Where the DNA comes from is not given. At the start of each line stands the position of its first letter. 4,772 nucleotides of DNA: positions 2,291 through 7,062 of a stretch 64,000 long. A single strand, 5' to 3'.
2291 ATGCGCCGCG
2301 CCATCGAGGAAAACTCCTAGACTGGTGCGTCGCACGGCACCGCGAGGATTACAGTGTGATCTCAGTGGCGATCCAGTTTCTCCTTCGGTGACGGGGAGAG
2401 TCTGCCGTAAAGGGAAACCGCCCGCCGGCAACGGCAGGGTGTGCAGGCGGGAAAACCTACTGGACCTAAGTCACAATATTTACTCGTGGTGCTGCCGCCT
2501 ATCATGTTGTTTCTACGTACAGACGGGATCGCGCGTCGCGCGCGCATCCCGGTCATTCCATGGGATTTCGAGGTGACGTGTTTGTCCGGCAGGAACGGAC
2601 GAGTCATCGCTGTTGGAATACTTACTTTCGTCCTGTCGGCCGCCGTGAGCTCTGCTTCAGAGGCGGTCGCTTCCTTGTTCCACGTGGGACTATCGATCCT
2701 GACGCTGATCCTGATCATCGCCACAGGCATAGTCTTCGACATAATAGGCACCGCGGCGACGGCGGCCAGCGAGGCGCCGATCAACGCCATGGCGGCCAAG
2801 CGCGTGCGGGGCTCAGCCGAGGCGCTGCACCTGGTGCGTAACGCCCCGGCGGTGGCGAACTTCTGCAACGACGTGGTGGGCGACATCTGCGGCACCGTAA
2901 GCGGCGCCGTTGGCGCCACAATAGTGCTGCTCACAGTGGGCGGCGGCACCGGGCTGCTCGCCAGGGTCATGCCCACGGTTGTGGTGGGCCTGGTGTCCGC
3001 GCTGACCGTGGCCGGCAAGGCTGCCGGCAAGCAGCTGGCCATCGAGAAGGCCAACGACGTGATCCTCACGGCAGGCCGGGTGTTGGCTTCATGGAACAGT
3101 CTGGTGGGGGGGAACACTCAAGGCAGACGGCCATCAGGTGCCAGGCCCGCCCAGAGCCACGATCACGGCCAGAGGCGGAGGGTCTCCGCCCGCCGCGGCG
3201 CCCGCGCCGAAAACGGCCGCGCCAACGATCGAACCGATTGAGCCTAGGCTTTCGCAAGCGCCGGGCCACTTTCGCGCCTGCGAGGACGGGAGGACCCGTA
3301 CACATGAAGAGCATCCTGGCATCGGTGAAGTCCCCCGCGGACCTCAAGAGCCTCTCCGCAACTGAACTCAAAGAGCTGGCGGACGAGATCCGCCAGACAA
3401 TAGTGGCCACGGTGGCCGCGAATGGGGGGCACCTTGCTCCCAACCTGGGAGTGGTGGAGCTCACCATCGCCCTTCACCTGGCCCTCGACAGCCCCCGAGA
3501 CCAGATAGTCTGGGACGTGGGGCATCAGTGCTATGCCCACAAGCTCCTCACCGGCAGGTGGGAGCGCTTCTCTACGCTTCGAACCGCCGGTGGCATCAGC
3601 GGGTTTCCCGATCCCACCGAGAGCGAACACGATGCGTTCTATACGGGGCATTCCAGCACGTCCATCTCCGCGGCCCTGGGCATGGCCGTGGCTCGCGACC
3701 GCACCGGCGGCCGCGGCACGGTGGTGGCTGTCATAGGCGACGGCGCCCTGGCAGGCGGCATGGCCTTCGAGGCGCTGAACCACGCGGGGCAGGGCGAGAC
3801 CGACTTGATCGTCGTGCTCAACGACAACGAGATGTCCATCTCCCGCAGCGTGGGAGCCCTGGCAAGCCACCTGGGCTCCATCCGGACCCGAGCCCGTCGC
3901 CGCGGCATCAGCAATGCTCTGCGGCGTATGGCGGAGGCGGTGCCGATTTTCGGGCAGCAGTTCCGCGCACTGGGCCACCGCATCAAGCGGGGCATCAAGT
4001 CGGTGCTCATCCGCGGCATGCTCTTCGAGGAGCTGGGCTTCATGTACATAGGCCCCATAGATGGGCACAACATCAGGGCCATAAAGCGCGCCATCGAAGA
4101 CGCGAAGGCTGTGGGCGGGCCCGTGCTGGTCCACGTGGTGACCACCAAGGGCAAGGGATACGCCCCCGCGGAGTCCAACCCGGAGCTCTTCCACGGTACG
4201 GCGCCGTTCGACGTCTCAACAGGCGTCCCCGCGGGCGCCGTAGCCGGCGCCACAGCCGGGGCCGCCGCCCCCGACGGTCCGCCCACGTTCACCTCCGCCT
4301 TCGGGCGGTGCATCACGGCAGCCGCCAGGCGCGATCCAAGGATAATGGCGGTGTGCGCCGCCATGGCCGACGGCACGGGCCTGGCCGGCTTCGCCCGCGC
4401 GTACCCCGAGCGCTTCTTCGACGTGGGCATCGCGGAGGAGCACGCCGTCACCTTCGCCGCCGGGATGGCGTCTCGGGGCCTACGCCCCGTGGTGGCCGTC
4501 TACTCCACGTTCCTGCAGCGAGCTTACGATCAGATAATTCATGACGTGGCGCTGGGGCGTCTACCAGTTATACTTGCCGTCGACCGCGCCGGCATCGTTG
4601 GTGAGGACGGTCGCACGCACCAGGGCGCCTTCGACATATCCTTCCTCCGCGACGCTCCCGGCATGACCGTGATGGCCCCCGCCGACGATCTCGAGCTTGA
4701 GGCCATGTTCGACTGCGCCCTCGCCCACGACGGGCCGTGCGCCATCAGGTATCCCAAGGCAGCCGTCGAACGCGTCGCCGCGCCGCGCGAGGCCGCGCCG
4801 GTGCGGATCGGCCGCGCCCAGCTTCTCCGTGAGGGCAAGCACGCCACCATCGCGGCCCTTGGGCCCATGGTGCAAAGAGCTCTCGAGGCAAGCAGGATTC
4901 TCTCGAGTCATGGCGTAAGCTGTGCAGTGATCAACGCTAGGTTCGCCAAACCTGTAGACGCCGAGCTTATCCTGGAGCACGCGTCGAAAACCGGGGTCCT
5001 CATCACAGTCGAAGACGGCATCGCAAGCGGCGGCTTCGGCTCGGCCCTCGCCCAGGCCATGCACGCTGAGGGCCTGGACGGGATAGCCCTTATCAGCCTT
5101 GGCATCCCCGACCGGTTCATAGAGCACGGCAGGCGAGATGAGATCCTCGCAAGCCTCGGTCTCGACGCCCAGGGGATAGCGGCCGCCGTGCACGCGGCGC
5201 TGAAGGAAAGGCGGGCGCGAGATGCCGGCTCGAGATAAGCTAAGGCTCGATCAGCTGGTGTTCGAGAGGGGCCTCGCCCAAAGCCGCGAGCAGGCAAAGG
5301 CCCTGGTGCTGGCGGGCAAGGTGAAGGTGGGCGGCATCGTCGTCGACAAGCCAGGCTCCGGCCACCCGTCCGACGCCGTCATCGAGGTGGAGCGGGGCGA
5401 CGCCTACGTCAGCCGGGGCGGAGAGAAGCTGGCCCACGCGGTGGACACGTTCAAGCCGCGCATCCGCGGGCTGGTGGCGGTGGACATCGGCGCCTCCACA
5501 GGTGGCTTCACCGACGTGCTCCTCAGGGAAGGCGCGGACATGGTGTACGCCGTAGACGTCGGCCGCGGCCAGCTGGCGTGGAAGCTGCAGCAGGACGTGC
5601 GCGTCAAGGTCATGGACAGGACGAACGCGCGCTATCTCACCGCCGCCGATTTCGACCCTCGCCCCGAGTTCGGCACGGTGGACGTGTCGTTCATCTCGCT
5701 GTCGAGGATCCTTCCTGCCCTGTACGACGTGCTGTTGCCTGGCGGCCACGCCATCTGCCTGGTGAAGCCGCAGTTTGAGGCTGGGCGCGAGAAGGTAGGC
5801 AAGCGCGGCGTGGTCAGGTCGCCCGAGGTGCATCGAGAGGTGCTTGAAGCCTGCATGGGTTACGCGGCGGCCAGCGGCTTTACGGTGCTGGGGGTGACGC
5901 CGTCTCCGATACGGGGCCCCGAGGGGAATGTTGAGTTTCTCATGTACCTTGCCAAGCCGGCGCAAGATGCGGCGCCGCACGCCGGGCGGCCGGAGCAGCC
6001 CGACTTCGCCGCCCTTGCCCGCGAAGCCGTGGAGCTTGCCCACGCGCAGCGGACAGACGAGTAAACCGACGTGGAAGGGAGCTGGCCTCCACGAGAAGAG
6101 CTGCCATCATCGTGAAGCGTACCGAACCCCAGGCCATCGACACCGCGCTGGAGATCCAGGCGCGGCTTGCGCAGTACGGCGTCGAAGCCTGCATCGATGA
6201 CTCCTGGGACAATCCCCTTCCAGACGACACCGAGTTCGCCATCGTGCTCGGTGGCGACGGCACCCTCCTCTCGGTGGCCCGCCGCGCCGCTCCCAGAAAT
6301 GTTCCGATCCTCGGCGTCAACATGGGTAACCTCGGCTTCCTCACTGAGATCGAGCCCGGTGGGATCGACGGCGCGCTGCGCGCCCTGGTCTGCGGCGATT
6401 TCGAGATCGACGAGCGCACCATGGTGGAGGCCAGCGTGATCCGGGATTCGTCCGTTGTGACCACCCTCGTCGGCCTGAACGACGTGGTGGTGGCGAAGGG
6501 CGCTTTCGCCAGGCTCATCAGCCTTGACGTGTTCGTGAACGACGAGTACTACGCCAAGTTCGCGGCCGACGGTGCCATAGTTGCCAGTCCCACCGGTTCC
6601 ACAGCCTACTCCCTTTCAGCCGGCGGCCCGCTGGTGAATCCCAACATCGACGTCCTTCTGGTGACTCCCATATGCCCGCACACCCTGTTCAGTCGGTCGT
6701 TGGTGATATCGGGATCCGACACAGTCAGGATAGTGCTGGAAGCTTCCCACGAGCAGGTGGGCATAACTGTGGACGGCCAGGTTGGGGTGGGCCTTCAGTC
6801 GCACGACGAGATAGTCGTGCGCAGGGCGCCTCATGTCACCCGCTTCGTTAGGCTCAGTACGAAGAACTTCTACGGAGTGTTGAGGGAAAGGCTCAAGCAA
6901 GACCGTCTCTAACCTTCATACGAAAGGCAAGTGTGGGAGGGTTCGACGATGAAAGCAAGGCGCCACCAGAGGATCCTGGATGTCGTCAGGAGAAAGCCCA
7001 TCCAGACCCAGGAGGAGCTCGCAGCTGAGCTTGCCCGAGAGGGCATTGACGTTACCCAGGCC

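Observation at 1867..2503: OLE (ornate, large, extremophilic) RNA candidate inside the isoprenoid/DNA-repair operon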

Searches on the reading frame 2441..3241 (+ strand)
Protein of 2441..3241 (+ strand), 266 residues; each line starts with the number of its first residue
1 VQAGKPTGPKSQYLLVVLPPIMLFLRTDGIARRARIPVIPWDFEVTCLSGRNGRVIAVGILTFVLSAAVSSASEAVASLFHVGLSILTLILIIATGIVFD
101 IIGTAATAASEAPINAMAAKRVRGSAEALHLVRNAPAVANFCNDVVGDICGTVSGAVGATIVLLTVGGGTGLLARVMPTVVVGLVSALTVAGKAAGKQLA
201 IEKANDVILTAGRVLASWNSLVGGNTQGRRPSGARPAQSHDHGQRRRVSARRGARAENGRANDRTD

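Call 6: search_protein_families(library=pfam, proteins=[window:2441-3241:+])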
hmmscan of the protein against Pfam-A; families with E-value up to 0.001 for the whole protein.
window:2441-3241:+ (266 aa): 0 families

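Call 9: search_protein_families(library=ncbifam, proteins=[window:2441-3241:+], max_evalue=0.01)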
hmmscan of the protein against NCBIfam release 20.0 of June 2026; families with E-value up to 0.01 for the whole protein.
window:2441-3241:+ (266 aa): 0 families

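Call 16: find_homologous_proteins(query=window:2582-3238:+)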
Query window:2582-3238:+ (219 aa): 525 proteins with E <= 0.001 among 6386 candidates; the best 120 are listed.
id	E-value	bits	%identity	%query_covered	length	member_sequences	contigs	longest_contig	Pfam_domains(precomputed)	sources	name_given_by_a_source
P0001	2.3e-124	431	99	100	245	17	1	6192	-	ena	-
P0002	1.1e-81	292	75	90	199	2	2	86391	-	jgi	jgi:CBS domain containing-hemolysin-like protein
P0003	9.3e-79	282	76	86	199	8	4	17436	-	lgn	-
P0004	5.8e-70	253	71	83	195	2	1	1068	-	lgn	-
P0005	2.6e-58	215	59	95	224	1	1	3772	-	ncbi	-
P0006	1.0e-56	210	60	88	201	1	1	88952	-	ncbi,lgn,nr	ncbi:MAG: hypothetical protein VB144_04225 [Clostridia bacterium]|nr:hypothetical protein [Clostridi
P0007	1.2e-55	207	63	80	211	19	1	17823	-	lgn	-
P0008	1.9e-55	206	62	81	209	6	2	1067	-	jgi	jgi:hypothetical protein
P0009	2.7e-53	199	58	91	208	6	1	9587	-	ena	-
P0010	3.6e-53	198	62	80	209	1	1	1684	-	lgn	-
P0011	4.5e-53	198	62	81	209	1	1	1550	-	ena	-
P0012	5.2e-53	198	56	89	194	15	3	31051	-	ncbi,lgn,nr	ncbi:MAG: hypothetical protein PHP20_03420 [Firmicutes bacterium]|nr:hypothetical protein [Bacillota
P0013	5.5e-53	198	57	89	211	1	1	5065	-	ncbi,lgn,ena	-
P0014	9.5e-53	197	62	81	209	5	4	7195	-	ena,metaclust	metaclust:\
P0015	1.0e-52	197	57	85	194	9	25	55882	-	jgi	jgi:CBS domain containing-hemolysin-like protein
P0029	1.1e-42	164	51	76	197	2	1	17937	PF01595.26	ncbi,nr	ncbi:MAG TPA: CNNM domain-containing protein [Bacillota bacterium]|nr:CNNM domain-containing protein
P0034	3.8e-40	156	45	85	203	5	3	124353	PF01595.26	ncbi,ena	-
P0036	5.8e-40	155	45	84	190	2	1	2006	PF01595.26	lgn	-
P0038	6.9e-40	155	61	53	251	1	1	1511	PF01595.26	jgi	jgi:Mg2+/Co2+ transporter CorB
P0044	1.7e-39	154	47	80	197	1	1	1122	PF01595.26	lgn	-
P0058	8.2e-39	152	49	83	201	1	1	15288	PF01595.26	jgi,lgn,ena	-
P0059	1.0e-38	151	45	84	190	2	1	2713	PF01595.26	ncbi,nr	ncbi:MAG: hypothetical protein GX050_06375 [Firmicutes bacterium]|nr:hypothetical protein [Bacillota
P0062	1.4e-38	151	48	75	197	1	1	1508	PF01595.26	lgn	-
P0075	4.2e-38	149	48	80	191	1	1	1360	PF01595.26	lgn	-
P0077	5.4e-38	149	46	80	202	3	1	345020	PF01595.26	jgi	jgi:CBS domain containing-hemolysin-like protein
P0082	9.3e-38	148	39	91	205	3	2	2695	PF01595.26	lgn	-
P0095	2.6e-37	147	47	78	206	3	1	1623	PF01595.26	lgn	-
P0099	3.6e-37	146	50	74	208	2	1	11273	PF01595.26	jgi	-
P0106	6.0e-37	146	46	81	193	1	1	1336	PF01595.26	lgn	-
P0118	1.3e-36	144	47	82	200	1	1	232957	PF01595.26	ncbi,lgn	ncbi:MAG: hypothetical protein ACOX47_06320 [Bacillota bacterium]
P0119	1.3e-36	144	47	82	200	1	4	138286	PF01595.26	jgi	jgi:CBS domain containing-hemolysin-like protein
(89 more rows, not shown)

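Call 17: find_related_loci(query=window:2582-3238:+, collection=genome_contigs, flank=4000)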
Query window:2582-3238:+ (219 aa) in genome_contigs; peptide patterns used: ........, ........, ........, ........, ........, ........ (x = any residue, [..] = any of these).
406 stretches matched a pattern; 14 encode a relative of the query (tblastn E <= 1e-3); 14 distinct loci.
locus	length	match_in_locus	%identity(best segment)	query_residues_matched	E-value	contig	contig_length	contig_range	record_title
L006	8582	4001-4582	56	6-197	4e-59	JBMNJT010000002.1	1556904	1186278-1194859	MAG: Bacillota bacterium isolate SBF912LR0HQ0142 contig_24999, whole genome shotgun sequence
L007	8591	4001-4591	58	4-200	7e-59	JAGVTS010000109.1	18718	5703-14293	MAG: Bacillota bacterium isolate THP_Bin_8 THP_Bin_8_scaffold_668, whole genome shotgun sequence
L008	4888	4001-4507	64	6-174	6e-59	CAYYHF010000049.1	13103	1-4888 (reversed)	MAG TPA_asm: uncultured Clostridia bacterium isolate binchicken_co139_230 genome assembly, contig: NODE_10263_length_131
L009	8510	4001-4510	64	6-175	2e-58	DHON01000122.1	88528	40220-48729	MAG TPA_asm: Firmicutes bacterium UBA5389 UBA5389_contig_7748, whole genome shotgun sequence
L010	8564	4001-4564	56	6-200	3e-58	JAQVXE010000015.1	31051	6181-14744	MAG: Bacillota bacterium isolate STF2_119 NODE_3153_length_31051_cov_7.379188_Sandtown_F2, whole genome shotgun sequence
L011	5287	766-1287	63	4-177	6e-57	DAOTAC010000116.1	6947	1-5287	MAG TPA_asm: Bacillota bacterium isolate AMR_MDS_2043 NODE_9236_length_6947_cov_4.585607, whole genome shotgun sequence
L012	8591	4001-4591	53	4-219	4e-55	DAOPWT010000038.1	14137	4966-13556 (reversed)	MAG TPA_asm: Bacillota bacterium isolate AMR_MDS_1359 NODE_4397_length_14137_cov_21.912441, whole genome shotgun sequenc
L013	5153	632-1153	61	4-177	2e-54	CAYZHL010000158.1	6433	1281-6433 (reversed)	MAG TPA_asm: uncultured Clostridia bacterium isolate SRP239243_co1_314 genome assembly, contig: NODE_21702_length_6433_c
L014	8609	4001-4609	42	7-205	5e-38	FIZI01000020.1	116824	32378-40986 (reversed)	uncultured Clostridia bacterium genome assembly, contig: 1220, whole genome shotgun sequence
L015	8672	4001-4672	42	7-216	3e-37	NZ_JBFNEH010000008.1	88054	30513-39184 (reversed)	MAG: Symbiobacterium sp. isolate AA23 NODE_195_length_88054_cov_5.332174, whole genome shotgun sequence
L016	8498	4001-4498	42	1-173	2e-35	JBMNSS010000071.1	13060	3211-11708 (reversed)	MAG: Limnochordia bacterium isolate SBF912SR2HQ0054 scaffold_21129_c1, whole genome shotgun sequence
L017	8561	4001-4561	43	7-199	8e-33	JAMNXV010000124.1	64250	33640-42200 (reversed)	MAG: Bacillota bacterium isolate Bin_10 Bin_10_scaffold_617, whole genome shotgun sequence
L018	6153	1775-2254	38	6-169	4e-30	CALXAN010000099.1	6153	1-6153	MAG: uncultured Clostridia bacterium isolate E0_RP0__bin41 genome assembly, contig: E0_RP0__k127_95093, whole genome sho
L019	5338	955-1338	52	49-176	8e-30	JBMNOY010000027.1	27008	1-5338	MAG: Syntrophomonadaceae bacterium isolate SBF912SR2HQ0010 scaffold_7271_c1, whole genome shotgun sequence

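Call 26: search_solved_structures(query=window:2582-3238:+, max_evalue=1)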
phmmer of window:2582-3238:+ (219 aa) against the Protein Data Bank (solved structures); distinct sequences matched with E-value up to 1: 2.
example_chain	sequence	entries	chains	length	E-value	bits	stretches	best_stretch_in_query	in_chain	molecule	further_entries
4r10_A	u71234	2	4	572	0.37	14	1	47-102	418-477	Protein humpback-2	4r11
4r0z_A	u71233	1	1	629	0.43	13.8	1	47-102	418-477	Protein humpback-2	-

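Call 41: search_protein_families(library=pfam, proteins=[window:2582-3238:+], max_evalue=1)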
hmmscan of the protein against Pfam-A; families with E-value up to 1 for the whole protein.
window:2582-3238:+ (219 aa): 1 family
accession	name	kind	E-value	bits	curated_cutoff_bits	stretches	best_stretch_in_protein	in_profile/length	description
PF01595.25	CNNM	-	0.96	9.5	28.4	1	40-169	2-125/181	Cyclin M transmembrane N-terminal domain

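Call 49: predict_structure(alignment_id=A3)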
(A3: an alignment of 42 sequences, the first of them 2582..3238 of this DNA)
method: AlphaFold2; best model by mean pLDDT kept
length: 219 residues; sequences in the alignment: 42
mean_pLDDT: 76.4   pTM: 0.59
mean pLDDT of the five models: 76.4, 72.5, 70.8, 66.8, 66.4
residues with pLDDT >= 90: 0; 70-90: 161; 50-70: 56; < 50: 2
segments of 3 or more residues with pLDDT < 50: none
pLDDT, mean of each block of 10 residues (from residue 1): 73 78 73 74 87 87 75 77 86 86 84 82 82 83 85 84 85 72 53 53 58 61
secondary structure, 60 per line:
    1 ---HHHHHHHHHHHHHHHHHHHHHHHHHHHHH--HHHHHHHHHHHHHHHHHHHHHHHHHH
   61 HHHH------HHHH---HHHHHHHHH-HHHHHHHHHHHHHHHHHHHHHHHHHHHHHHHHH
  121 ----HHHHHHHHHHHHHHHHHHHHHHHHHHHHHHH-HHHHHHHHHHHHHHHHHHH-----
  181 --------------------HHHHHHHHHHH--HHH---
elements in order: H4-32 H35-64 H71-74 H78-86 H88-120 H125-155 H157-175 H201-211

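Call 52: fold_search(model_id=the predicted structure, library=pdb)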
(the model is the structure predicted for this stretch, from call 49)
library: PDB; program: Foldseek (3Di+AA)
matches with E <= 10: 150; with E <= 0.001: 0
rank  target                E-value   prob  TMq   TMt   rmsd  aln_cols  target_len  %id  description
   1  7m1t_B                1.9e-01  0.89  0.32  0.25   7.5       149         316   13  Crystal structure of an archaeal CNNM, MtCorB, with C-terminal deletion in complex with Mg2+-ATP (released 2021-06-16)
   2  7m1u_A                3.2e-01  0.97  0.42  0.32   5.5       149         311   14  Crystal structure of an archaeal CNNM, MtCorB, R235L mutant with C-terminal deletion (released 2021-06-16)
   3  7m1u_B                3.7e-01  0.63  0.31  0.25   9.6       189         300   13  Crystal structure of an archaeal CNNM, MtCorB, R235L mutant with C-terminal deletion (released 2021-06-16)
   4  7m1t_A                5.9e-01  0.51  0.30  0.22  13.3       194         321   12  Crystal structure of an archaeal CNNM, MtCorB, with C-terminal deletion in complex with Mg2+-ATP (released 2021-06-16)
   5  7cfg                  6.9e-01  0.85  0.38  0.50   8.2       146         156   16  Structure of the transmembrane domain of the bacterial CNNM/CorC family Mg2+ transporter in complex with Mg2+ (released 2021-02-24)
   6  6suo_B                9.8e-01  0.21  0.21  0.22  15.4       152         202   12  ERa_L536S (L536S/C381S/C471S,C530S) in complex with a tricyclic indole (compound 6) (released 2019-10-30)
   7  1few                  1.2e+00  0.28  0.29  0.34  17.3       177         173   14  CRYSTAL STRUCTURE OF SMAC/DIABLO (released 2000-09-13)
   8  7cff                  1.4e+00  0.41  0.32  0.42  10.7       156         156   16  Structure of the thermostabilized transmembrane domain of the bacterial CNNM/CorC family Mg2+ transporter in complex wit (released 2021-02-24)
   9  6suo_A                1.8e+00  0.13  0.21  0.20  16.3       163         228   12  ERa_L536S (L536S/C381S/C471S,C530S) in complex with a tricyclic indole (compound 6) (released 2019-10-30)
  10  7uw9_h                2.1e+00  0.11  0.20  0.26  11.0       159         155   17  Citrus V-ATPase State 1, H in contact with subunit a (released 2022-07-06)
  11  2qxs_B                2.3e+00  0.15  0.21  0.21  15.4       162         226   11  Crystal Structure of Antagonizing Mutant 536S of the Estrogen Receptor Alpha Ligand Binding Domain Complexed to Raloxi (released 2008-09-02)
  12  5dx3_B                2.5e+00  0.16  0.22  0.22  14.6       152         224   12  Estrogen Receptor Alpha Ligand Binding Domain Y537S Mutant in Complex with Stapled Peptide SRC2-P3 and Estradiol (released 2016-07-20)
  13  7kbs_B                2.7e+00  0.13  0.22  0.21  15.9       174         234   12  Estrogen Receptor Alpha Ligand Binding Domain in Complex with Raloxifene (released 2020-11-18)
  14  8duk_A                2.8e+00  0.14  0.22  0.21  15.5       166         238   11  Estrogen Receptor Alpha Ligand Binding Domain in Complex with (6'-hydroxy-1'-(4-(2-(methylamino)ethoxy)phenyl)-1',4'-d (released 2023-07-05)
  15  7rs1_A                2.8e+00  0.12  0.21  0.20  15.3       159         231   11  Crystal Structure of the ER-alpha Ligand-binding Domain (L372S, L536S) in complex with DMERI-21 (released 2021-09-08)
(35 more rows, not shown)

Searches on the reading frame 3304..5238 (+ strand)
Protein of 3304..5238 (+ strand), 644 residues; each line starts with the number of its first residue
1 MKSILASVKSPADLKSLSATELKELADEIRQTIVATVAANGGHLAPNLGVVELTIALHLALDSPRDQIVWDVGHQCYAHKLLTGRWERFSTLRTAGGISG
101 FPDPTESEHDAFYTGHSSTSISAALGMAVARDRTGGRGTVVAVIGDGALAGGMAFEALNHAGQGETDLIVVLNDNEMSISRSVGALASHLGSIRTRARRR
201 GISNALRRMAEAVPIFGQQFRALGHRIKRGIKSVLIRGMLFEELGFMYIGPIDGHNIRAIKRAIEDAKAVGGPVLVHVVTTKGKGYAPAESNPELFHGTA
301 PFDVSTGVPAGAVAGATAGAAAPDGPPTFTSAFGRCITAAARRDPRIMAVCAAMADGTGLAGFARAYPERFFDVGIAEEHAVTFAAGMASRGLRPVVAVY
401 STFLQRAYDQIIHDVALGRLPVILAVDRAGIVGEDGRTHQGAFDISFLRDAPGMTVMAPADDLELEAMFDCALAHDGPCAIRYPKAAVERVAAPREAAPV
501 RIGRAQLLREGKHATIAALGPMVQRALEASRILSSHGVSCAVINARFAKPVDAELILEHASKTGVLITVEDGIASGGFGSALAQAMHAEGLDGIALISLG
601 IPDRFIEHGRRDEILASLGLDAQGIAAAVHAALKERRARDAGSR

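Call 6: search_protein_families(library=pfam, proteins=[window:3304-5238:+])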
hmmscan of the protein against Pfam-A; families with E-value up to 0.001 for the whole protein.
window:3304-5238:+ (644 aa): 6 families
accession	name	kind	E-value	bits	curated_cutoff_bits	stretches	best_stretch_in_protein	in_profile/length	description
PF13292.11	DXP_synthase_N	-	8.6e-116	386.4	21.2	1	5-280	1-274/274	1-deoxy-D-xylulose-5-phosphate synthase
PF02779.29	Transket_pyr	-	4.8e-48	163.5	27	1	328-488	4-172/174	Transketolase, pyrimidine binding domain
PF02780.25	Transketolase_C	-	1.4e-29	103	25.9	1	503-625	1-124/124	Transketolase, C-terminal domain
PF00456.26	Transketolase_N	-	1.6e-08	34.4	22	0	242-300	204-262/334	Transketolase, thiamine diphosphate binding domain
PF02775.26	TPP_enzyme_C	-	4.4e-07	30.3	21.9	1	113-177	26-84/151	Thiamine pyrophosphate enzyme, C-terminal TPP binding domain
PF00676.26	E1_dh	-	5.6e-06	26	22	1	111-184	95-170/300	Dehydrogenase E1 component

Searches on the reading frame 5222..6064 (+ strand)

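Call 6: search_protein_families(library=pfam, proteins=[window:5222-6064:+])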
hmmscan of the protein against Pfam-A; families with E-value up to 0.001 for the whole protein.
window:5222-6064:+ (280 aa): 2 families
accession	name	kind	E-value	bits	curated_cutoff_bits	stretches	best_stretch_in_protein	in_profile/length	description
PF01728.25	FtsJ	-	3e-39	135.2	24.1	1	62-243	1-179/181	FtsJ-like methyltransferase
PF01479.30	S4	-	4.2e-11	42.8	22.8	1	7-45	1-39/48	S4 domain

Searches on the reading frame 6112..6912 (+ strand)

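Call 6: search_protein_families(library=pfam, proteins=[window:6112-6912:+])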
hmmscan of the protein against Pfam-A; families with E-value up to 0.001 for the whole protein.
window:6112-6912:+ (266 aa): 2 families
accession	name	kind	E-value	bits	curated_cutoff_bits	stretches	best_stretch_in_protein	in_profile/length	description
PF20143.4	NAD_kinase_C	-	2.5e-35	121.4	23.7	1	122-248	1-126/126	ATP-NAD kinase C-terminal domain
PF01513.26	NAD_kinase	-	9.6e-18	65.2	25.5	1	38-96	71-129/130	ATP-NAD kinase N-terminal domain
